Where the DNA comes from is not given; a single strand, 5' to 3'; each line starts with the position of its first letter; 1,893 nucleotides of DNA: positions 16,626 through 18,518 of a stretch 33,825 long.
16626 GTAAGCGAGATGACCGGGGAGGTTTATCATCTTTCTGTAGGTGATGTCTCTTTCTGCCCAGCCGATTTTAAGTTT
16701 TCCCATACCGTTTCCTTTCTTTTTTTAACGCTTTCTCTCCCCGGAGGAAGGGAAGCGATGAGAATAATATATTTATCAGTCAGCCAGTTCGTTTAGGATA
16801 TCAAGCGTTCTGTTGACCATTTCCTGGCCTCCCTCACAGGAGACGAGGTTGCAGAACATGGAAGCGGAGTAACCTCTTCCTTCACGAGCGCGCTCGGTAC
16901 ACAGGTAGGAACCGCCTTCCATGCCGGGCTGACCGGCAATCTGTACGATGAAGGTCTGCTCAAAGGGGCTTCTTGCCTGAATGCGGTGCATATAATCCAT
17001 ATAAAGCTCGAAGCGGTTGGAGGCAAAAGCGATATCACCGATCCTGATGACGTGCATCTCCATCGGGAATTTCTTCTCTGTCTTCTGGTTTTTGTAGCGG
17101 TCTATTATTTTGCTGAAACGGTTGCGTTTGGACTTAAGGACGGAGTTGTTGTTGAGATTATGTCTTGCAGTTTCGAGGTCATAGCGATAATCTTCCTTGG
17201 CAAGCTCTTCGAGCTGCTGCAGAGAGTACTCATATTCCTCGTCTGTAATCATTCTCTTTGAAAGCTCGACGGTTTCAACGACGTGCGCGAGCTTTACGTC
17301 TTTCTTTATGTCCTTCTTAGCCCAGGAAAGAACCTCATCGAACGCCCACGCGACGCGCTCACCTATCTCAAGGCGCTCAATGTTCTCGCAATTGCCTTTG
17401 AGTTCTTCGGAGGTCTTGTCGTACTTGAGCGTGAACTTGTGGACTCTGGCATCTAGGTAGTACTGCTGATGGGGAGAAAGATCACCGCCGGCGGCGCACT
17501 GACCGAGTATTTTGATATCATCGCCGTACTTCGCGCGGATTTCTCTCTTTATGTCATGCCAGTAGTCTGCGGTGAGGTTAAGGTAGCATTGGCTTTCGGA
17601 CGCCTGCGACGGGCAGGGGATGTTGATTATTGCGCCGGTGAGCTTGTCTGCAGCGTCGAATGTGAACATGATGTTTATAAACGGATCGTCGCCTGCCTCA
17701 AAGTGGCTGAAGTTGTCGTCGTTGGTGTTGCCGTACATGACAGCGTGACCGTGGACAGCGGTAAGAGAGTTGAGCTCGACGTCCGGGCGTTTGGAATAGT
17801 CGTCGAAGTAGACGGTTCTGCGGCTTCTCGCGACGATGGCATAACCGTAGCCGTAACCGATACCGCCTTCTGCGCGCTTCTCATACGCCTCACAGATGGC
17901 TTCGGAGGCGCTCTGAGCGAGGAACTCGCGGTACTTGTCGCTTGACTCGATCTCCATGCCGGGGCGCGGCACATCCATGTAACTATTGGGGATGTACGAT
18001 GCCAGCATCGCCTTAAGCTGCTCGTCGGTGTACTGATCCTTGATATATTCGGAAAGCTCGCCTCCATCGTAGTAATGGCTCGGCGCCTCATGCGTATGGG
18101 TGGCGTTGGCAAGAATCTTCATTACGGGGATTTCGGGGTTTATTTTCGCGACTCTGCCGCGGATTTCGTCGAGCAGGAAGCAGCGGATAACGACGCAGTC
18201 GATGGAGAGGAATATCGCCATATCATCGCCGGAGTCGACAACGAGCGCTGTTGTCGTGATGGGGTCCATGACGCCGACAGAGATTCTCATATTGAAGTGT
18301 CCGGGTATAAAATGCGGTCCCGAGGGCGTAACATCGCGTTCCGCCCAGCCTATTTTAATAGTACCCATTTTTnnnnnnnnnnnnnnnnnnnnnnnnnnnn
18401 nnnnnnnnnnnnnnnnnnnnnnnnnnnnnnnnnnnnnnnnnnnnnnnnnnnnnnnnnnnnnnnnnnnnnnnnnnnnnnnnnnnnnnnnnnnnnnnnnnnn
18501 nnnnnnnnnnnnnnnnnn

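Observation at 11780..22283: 10.5-kb operon built from only two families: 2 Gfo/Idh/MocA paralogs followed by 5 tandem ceramidase-like paralogs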

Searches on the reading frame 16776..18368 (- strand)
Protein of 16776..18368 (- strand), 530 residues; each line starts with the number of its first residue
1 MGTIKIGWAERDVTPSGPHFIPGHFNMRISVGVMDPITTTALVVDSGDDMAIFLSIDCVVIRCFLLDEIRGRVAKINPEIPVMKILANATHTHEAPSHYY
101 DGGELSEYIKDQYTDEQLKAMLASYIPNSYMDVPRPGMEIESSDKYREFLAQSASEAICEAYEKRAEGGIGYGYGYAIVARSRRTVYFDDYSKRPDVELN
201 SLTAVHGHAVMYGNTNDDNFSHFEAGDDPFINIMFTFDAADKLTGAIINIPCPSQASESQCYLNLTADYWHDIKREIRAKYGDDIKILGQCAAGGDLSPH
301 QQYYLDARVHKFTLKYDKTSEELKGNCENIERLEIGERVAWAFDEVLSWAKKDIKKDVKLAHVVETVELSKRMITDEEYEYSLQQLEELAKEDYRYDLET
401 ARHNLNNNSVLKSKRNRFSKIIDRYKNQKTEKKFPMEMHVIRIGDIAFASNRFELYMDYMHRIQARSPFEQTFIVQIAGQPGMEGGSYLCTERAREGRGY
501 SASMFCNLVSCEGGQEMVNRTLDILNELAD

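Call 3: search_protein_families(library=pfam, proteins=[window:16776-18368:-], max_evalue=1)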
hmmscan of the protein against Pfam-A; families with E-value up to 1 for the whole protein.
window:16776-18368:- (530 aa): 1 family
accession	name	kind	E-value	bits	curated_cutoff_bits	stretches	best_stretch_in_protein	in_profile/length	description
PF19654.4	DUF6157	-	0.16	12.4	27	1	367-460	27-120/136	Family of unknown function (DUF6157)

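Call 4: search_protein_families(library=ncbifam, proteins=[window:16776-18368:-], max_evalue=1)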
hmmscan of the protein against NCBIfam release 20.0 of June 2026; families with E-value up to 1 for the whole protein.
window:16776-18368:- (530 aa): 0 families
